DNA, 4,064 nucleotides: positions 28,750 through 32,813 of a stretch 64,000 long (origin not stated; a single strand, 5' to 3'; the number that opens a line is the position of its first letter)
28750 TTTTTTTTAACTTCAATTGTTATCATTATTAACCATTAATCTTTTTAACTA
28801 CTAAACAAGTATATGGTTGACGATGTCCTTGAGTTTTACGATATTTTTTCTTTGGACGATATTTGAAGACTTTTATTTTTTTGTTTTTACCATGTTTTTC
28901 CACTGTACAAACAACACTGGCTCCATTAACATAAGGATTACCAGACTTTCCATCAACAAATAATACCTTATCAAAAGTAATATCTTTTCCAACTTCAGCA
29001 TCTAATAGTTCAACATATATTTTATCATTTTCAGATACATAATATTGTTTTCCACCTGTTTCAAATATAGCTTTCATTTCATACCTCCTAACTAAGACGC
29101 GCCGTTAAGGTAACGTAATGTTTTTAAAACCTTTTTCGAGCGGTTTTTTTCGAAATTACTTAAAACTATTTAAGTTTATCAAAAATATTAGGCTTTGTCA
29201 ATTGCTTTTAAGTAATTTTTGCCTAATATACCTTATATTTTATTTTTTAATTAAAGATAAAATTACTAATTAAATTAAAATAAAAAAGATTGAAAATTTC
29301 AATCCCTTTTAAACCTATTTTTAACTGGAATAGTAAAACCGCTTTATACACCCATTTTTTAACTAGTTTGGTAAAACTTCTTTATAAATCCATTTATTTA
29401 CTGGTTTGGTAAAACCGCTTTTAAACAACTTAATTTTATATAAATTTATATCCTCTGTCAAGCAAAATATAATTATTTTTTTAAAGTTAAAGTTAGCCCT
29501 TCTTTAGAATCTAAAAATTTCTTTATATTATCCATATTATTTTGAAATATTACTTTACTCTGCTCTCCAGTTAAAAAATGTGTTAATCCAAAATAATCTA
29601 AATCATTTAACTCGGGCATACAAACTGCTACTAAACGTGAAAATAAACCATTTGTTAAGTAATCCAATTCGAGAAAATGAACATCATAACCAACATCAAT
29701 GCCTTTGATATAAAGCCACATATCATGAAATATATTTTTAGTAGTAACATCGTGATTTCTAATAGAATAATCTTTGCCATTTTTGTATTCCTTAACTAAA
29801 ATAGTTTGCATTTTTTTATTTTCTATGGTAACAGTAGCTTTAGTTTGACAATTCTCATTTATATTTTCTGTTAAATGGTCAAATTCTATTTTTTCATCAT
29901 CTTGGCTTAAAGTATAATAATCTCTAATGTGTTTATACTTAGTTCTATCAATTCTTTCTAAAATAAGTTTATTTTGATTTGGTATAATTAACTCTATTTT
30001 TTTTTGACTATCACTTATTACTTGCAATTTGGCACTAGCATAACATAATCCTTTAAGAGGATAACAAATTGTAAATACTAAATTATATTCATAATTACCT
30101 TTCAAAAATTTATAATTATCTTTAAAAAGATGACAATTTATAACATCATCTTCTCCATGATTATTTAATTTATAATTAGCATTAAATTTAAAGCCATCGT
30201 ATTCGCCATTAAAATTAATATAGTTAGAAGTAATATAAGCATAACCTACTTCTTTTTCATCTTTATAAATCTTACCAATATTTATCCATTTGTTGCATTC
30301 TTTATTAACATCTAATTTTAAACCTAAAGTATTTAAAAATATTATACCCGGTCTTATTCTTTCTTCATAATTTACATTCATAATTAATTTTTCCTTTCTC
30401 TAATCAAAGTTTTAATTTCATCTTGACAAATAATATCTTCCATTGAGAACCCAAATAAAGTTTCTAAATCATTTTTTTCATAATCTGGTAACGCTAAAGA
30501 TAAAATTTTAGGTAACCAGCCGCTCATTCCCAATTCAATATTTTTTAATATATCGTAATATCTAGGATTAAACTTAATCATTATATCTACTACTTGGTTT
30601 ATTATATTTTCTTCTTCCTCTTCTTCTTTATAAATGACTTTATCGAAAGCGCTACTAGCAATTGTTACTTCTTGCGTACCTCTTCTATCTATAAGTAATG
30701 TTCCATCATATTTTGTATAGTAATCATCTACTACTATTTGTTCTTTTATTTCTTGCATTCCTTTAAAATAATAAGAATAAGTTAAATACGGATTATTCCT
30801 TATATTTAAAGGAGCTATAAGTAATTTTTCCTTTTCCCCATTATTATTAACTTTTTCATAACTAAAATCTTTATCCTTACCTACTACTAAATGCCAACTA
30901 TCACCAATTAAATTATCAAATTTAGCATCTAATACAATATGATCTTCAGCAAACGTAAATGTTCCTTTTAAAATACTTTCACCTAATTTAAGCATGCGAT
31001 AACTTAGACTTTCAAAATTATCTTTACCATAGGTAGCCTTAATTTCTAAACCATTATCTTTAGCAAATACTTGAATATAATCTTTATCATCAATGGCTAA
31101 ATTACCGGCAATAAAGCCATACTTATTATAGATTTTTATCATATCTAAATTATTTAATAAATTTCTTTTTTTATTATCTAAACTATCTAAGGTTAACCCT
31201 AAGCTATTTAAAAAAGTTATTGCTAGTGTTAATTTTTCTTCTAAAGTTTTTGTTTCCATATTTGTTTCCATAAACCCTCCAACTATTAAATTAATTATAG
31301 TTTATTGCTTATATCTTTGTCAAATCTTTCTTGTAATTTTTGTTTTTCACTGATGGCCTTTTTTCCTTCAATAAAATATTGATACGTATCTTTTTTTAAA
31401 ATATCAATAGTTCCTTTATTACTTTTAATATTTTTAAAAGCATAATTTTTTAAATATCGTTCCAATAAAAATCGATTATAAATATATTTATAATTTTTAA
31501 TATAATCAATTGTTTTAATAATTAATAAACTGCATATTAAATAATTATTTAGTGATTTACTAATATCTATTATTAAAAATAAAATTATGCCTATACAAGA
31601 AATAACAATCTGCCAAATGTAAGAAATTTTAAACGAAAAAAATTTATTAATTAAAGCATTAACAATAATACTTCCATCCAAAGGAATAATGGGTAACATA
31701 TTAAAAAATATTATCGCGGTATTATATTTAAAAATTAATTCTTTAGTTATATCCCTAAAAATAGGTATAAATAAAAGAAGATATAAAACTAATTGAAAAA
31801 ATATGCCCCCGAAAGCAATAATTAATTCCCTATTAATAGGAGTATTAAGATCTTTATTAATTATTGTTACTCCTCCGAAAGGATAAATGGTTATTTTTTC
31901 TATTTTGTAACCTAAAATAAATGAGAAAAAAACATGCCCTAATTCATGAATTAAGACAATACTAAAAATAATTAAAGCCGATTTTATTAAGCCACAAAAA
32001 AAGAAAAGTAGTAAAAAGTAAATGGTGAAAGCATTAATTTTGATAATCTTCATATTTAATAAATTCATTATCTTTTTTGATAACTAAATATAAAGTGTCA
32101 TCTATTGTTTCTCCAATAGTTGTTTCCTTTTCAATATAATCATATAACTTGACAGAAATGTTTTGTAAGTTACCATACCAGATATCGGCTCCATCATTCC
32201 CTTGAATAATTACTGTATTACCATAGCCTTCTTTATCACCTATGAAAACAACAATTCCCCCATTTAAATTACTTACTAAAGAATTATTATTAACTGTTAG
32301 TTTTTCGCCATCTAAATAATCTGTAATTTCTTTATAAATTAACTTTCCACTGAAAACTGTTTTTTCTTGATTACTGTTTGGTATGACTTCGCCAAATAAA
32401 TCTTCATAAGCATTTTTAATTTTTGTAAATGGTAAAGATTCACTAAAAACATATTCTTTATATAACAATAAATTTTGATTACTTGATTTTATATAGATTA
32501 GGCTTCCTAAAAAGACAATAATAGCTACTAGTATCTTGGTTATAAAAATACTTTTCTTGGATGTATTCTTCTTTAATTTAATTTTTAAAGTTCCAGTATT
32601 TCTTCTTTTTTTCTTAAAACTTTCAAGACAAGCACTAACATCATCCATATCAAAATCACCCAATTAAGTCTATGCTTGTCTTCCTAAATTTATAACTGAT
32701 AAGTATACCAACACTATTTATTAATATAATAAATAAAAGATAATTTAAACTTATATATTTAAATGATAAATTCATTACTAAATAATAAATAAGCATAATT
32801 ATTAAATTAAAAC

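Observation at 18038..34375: Three ToxI-like repeat-RNA cassettes within 16 kb, only one with a recognisable toxin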

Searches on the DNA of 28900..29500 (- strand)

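Call 57: search_rna_families(source=window, start=28900, end=29500, threshold=evalue, max_evalue=10, show_alignments=2)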
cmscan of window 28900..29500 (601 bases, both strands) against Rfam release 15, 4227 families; matches with E-value up to 10: 4.
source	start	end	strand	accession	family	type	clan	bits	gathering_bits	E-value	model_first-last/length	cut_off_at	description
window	29085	29155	-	RF00559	L21_leader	Cis-reg; leader;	-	36.1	36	1.3e-05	1-77/77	no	Ribosomal protein L21 leader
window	29078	29193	-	RF02579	tsr26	Gene; sRNA;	-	18.2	141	4.8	1-122/122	no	S. aureus tsr26 small RNA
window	29440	29480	-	RF02931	Bacilli-1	Gene; sRNA;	-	14.9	55.6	1.7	1-65/65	no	Bacilli-1 RNA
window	29439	29500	+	RF00064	HgcG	Gene; snRNA; snoRNA; HACA-box;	-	8.5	77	6.2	1-62/276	3'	HgcG RNA (Pab40)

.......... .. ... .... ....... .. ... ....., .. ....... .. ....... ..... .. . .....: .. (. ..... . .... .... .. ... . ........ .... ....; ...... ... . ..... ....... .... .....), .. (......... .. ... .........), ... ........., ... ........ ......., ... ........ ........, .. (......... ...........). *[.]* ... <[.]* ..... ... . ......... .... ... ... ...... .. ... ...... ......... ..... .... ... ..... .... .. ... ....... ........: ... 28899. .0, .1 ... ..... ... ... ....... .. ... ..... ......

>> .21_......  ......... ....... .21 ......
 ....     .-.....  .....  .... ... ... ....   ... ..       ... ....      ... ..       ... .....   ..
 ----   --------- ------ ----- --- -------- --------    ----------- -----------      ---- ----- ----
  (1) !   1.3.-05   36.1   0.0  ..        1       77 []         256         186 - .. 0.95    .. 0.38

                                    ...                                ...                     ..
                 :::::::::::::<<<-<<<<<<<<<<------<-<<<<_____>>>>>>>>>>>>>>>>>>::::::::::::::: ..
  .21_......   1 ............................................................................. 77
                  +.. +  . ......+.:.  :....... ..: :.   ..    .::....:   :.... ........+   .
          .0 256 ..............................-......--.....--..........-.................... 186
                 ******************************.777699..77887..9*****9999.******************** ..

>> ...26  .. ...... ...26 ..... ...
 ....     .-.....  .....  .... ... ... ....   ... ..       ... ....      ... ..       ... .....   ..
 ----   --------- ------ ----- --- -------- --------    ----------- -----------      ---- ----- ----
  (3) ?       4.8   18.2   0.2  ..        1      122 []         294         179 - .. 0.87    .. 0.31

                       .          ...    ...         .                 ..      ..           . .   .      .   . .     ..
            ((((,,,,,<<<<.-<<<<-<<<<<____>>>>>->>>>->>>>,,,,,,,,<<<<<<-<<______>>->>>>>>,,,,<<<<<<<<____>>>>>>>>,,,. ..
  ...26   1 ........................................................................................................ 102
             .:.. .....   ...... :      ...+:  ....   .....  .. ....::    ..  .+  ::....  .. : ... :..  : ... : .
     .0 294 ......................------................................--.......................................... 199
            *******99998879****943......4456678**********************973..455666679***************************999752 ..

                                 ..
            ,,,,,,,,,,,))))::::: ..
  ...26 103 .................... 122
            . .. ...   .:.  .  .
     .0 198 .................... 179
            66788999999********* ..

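Call 79: search_dna_similar(query=window:29285-29440:-, collection=plasmids, mode=distant, max_evalue=1, max_rows=10)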
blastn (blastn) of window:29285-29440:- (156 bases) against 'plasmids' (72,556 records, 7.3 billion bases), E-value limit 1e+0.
No match.

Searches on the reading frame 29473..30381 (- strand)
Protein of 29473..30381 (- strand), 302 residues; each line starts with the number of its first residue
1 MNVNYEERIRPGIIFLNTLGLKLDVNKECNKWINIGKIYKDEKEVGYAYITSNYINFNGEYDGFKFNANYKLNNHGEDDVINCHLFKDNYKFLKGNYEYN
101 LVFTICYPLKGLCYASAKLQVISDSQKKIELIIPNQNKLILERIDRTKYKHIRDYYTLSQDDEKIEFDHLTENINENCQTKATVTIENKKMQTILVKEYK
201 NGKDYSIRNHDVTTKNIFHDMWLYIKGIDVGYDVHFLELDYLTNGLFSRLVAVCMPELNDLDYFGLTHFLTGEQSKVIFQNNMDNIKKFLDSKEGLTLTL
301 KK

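Call 9: search_protein_families(library=pfam, proteins=[window:29473-30381:-], max_evalue=0.01)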
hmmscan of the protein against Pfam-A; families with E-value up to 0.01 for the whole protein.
window:29473-30381:- (302 aa): 0 families

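Call 10: search_protein_families(library=ncbifam, proteins=[window:29473-30381:-], max_evalue=0.01)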
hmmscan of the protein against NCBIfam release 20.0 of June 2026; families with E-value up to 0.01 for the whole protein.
window:29473-30381:- (302 aa): 0 families

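Call 32: find_homologous_proteins(query=window:29476-30381:-, max_evalue=0.001)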
Query window:29476-30381:- (302 aa): 4 proteins with E <= 0.001 among 645 candidates.
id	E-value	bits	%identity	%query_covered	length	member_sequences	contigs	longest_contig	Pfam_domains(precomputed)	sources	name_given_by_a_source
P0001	2.5e-193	659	96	100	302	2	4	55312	-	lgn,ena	-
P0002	9.9e-135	467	75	100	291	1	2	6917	-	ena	-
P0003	6.4e-134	464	75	100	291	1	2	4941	-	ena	-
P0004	1.2e-133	463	75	100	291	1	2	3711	-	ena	-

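Call 33: find_encoding_contigs(protein=P0002, flank=10000, max_places=4)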
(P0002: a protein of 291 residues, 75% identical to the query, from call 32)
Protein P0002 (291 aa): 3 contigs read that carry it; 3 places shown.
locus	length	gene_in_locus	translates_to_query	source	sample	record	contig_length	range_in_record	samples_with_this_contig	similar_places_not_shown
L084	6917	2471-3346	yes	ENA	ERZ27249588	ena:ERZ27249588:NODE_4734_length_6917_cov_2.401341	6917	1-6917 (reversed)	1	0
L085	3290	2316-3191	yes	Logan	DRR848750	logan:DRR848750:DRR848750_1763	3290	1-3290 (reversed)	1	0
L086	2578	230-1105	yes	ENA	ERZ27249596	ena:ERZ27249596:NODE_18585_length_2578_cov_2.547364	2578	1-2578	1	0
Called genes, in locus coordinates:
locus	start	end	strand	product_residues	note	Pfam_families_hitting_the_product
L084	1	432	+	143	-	?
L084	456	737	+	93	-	-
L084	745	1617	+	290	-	-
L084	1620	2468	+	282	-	-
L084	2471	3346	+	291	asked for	-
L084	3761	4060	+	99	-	PF00829:Ribosomal_L21p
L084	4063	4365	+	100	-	PF04327:Peptidase_Prp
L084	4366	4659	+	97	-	PF01016:Ribosomal_L27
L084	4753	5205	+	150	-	-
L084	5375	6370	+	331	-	-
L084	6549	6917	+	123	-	?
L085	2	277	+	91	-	?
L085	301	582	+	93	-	-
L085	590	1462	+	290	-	-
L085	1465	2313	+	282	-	-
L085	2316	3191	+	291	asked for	-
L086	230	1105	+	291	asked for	-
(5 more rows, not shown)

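Call 34: find_encoding_contigs(protein=P0003, flank=10000, max_places=4)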
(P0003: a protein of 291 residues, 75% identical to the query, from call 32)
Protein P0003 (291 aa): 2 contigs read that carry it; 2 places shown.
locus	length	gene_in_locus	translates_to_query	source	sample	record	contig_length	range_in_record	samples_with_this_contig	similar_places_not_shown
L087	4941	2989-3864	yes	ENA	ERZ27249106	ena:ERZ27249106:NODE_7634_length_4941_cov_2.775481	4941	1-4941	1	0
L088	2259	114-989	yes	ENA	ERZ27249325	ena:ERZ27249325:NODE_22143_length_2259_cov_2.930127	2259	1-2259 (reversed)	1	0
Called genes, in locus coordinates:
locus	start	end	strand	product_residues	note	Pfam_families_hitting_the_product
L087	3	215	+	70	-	?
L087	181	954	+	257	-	PF02163:Peptidase_M50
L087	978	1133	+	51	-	-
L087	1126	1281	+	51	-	-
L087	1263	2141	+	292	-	-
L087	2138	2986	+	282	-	-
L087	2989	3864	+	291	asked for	-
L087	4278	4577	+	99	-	PF00829:Ribosomal_L21p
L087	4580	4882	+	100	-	PF04327:Peptidase_Prp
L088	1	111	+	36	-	?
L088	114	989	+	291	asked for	-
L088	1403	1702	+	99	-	PF00829:Ribosomal_L21p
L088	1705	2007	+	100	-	PF04327:Peptidase_Prp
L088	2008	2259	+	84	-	?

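Call 35: find_encoding_contigs(protein=P0001, flank=10000, max_places=4)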
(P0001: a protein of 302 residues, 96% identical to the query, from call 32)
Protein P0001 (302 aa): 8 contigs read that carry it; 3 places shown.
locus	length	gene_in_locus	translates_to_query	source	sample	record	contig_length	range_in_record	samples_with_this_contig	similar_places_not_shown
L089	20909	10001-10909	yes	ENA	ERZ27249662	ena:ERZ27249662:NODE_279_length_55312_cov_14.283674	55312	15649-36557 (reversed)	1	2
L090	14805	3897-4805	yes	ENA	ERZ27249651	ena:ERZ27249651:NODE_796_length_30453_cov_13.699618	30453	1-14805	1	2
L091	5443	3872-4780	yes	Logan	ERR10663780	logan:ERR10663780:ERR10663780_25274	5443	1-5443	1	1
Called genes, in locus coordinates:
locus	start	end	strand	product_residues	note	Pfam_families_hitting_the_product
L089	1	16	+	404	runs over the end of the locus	-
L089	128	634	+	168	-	-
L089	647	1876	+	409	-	PF00919:UPF0004, PF04055:Radical_SAM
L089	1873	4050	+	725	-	PF23139:OB_YrrC, PF14490:HHH_RecD2, PF01443:Viral_helicase1 (weak), PF13086:AAA_11 (weak), PF13245:AAA_19, PF13604:AAA_30, PF18335:SH3_13, PF13538:UvrD_C_2, +2 more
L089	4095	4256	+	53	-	-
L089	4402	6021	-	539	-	PF01609:DDE_Tnp_1 (weak), PF13751:DDE_Tnp_1_6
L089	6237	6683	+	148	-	-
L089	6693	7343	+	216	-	PF04085:MreC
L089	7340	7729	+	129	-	-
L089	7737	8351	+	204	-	PF01551:Peptidase_M23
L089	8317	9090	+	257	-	PF02163:Peptidase_M50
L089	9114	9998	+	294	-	-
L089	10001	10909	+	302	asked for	-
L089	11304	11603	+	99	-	PF00829:Ribosomal_L21p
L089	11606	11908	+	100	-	PF04327:Peptidase_Prp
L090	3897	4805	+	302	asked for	-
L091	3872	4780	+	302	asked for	-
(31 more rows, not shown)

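Call 39: search_protein_families(library=padloc, proteins=[window:29476-30381:-], max_evalue=0.1)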
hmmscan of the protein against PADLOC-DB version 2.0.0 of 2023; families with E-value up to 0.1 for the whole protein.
window:29476-30381:- (302 aa): 0 families

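Call 40: search_protein_families(library=phrogs, proteins=[window:29476-30381:-], max_evalue=0.1)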
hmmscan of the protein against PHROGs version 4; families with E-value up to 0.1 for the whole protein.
window:29476-30381:- (302 aa): 1 family
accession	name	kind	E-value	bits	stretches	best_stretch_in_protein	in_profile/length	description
phrog_26840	-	unknown function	0.033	15.7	1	124-168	17-60/127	-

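Call 50: predict_structure(alignment_id=A4)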
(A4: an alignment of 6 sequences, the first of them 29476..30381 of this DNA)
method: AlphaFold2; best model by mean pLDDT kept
length: 302 residues; sequences in the alignment: 6
mean_pLDDT: 48.3   pTM: 0.36
mean pLDDT of the five models: 48.3, 42.2, 40.1, 37.8, 33.3
residues with pLDDT >= 90: 0; 70-90: 28; 50-70: 110; < 50: 164
segments of 3 or more residues with pLDDT < 50: 1-3, 29-31, 74-151, 189-191, 226-250, 252-254, 256-302
pLDDT, mean of each block of 10 residues (from residue 1): 54 58 66 72 83 72 58 44 34 25 22 25 29 40 47 54 60 56 57 54 55 53 50 42 44 48 42 31 46 36 23
secondary structure, 60 per line:
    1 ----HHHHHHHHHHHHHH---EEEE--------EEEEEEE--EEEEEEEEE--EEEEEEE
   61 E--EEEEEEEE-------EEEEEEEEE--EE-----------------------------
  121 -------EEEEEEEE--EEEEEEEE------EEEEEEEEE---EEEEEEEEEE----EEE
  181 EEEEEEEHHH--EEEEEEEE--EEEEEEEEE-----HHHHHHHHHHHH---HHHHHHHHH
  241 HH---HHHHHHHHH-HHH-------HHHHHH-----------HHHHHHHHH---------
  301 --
elements in order: H5-18 E22-25 E34-40 E43-51 E54-61 E64-71 E79-87 E128-135 E138-145 E152-160 E164-173 E178-187 E193-200 E203-211 H217-228 H232-242 H246-254 H266-271 H283-291

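Call 51: search_protein_representatives(alignment_id=A4)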
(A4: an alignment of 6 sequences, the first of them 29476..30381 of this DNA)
Query: 6 sequences, 299 profile positions. Proteins with E-value up to 0.001 (for the whole library): 9; up to 1e-10: 5; up to 1e-30: 3. The best 9 are listed.
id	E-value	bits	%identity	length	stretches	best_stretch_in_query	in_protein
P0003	7.3e-164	560.4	-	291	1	1-299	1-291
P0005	1.9e-100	352.2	-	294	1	1-290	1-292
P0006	3.1e-33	131.5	-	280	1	1-280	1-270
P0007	1.2e-22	96.7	-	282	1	1-268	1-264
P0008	4.0e-15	72.1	-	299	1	3-291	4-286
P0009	4.0e-10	55.6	-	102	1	1-93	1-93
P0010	2.2e-05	40.1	-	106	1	205-282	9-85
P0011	1.4e-04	37.5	-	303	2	216-281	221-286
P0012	3.7e-04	36.1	-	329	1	151-293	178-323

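Call 52: find_encoding_contigs(protein=P0008, flank=6000, max_places=3)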
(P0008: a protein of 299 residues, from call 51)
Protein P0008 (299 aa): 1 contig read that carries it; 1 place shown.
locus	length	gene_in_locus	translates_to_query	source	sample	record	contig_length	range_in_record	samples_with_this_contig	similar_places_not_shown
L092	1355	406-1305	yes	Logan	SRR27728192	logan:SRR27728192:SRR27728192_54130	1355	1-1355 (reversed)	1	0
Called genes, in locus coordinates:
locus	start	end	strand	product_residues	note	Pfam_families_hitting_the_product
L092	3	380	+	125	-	?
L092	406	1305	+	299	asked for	-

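Call 53: find_encoding_contigs(protein=P0006, flank=6000, max_places=3)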
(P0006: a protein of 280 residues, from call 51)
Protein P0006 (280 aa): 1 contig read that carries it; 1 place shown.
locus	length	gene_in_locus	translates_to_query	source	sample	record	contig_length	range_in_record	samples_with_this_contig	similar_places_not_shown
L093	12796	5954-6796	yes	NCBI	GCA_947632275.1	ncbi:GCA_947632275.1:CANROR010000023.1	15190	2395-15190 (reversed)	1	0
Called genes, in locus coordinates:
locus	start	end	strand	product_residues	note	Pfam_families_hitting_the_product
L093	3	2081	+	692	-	?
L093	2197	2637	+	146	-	-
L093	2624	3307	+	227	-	PF04085:MreC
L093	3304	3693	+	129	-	-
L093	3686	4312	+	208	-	PF01551:Peptidase_M23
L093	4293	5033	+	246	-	PF02163:Peptidase_M50 (weak)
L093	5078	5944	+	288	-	-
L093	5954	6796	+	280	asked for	-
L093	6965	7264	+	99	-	PF00829:Ribosomal_L21p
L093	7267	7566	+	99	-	PF04327:Peptidase_Prp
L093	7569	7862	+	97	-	PF01016:Ribosomal_L27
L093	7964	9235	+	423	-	PF01018:GTP1_OBG, PF02421:FeoB_N (weak), PF01926:MMR_HSR1, PF09269:DUF1967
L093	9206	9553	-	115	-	PF02643:DUF192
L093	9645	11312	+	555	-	-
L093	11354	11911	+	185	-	PF01330:RuvA_N, PF14520:HHH_5, PF07499:RuvA_C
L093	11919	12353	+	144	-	PF07963:N_methyl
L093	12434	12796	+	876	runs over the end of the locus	PF01326:PPDK_N, PF00391:PEP-utilizers, PF02896:PEP-utilizers_C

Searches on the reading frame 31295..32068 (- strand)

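Call 11: search_protein_families(library=pfam, proteins=[window:31295-32068:-], max_evalue=0.001)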
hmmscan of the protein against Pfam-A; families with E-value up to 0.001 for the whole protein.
window:31295-32068:- (257 aa): 2 families
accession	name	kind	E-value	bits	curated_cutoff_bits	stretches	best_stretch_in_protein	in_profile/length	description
PF02163.28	Peptidase_M50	-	3.7e-14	53.1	27.2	2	31-102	3-99/221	Peptidase family M50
PF13398.12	Peptidase_M50B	-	0.00017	21.8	26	1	37-115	24-100/201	Peptidase M50B-like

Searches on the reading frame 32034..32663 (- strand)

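Call 11: search_protein_families(library=pfam, proteins=[window:32034-32663:-], max_evalue=0.001)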
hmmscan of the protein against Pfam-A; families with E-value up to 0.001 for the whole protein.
window:32034-32663:- (209 aa): 1 family
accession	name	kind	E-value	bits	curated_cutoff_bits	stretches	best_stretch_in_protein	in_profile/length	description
PF01551.29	Peptidase_M23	-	1.3e-11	45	28.7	1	119-187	5-73/96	Peptidase family M23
